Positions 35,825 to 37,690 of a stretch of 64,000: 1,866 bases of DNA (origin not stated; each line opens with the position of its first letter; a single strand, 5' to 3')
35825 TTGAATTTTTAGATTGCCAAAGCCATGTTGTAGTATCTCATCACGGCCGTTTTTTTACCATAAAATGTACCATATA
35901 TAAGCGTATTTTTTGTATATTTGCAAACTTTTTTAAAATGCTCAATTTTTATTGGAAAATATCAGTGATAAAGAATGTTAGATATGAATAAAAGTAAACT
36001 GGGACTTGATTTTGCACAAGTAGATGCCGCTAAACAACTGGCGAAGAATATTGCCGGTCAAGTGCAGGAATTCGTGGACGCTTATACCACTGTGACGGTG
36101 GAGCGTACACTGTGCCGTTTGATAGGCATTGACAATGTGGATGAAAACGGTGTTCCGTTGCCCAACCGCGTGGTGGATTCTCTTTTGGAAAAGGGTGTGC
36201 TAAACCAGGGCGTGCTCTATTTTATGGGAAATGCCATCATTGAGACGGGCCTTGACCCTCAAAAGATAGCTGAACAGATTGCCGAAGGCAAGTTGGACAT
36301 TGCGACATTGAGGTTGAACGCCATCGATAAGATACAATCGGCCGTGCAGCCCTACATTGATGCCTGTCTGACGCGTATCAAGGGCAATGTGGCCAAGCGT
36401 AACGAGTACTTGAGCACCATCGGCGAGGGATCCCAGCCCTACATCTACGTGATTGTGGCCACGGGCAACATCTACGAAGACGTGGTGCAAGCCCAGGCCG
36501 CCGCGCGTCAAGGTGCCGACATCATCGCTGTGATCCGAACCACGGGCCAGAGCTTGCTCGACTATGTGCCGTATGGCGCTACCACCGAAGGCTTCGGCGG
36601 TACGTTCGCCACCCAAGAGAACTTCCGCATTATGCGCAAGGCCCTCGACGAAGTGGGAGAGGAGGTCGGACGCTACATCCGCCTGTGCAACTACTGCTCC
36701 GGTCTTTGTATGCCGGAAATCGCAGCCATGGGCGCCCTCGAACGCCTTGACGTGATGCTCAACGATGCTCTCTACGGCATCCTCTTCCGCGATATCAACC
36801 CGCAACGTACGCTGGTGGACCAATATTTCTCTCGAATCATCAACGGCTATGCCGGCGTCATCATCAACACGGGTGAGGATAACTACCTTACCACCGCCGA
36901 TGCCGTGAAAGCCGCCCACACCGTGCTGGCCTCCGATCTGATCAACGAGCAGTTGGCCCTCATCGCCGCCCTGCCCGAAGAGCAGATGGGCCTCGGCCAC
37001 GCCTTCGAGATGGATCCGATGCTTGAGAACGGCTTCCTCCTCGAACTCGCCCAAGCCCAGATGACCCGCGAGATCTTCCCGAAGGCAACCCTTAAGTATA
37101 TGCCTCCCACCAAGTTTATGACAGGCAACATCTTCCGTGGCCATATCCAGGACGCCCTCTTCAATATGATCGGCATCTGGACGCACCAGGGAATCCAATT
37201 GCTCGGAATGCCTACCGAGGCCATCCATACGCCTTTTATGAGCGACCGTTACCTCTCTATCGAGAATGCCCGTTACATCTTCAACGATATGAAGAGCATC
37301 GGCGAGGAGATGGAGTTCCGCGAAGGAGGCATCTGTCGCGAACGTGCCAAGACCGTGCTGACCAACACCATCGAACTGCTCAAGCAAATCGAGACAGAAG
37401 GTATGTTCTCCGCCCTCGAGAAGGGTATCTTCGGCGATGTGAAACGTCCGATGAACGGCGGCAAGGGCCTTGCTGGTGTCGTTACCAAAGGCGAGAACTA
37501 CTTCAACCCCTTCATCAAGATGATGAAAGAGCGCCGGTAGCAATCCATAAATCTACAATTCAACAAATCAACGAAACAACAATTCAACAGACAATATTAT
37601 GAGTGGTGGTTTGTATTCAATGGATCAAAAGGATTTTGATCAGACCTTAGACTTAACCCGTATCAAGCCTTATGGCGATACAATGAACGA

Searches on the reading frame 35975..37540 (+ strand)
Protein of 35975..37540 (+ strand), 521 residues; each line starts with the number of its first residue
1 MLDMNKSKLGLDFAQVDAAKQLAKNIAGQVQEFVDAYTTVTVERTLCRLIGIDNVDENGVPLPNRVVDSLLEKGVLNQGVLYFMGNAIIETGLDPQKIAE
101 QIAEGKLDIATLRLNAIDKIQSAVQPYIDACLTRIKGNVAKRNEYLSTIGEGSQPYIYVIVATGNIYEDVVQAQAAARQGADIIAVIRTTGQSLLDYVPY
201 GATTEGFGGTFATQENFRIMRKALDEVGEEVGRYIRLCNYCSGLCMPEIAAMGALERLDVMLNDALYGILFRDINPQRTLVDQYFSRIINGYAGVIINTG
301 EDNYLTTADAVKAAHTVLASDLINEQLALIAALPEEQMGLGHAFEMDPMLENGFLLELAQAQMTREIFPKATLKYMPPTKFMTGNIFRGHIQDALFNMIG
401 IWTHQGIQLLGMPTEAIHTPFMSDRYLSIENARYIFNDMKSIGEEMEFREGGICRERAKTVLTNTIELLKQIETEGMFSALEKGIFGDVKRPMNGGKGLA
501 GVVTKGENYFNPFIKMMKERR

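Call 4: search_protein_families(library=pfam, proteins=[window:35975-37540:+], max_evalue=0.01)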
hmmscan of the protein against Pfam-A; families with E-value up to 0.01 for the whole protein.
window:35975-37540:+ (521 aa): 1 family
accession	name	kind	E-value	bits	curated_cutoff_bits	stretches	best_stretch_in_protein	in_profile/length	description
PF09043.17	Lys-AminoMut_A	-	2.9e-271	900.7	25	1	9-515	1-507/508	D-Lysine 5,6-aminomutase TIM-barrel domain of alpha subunit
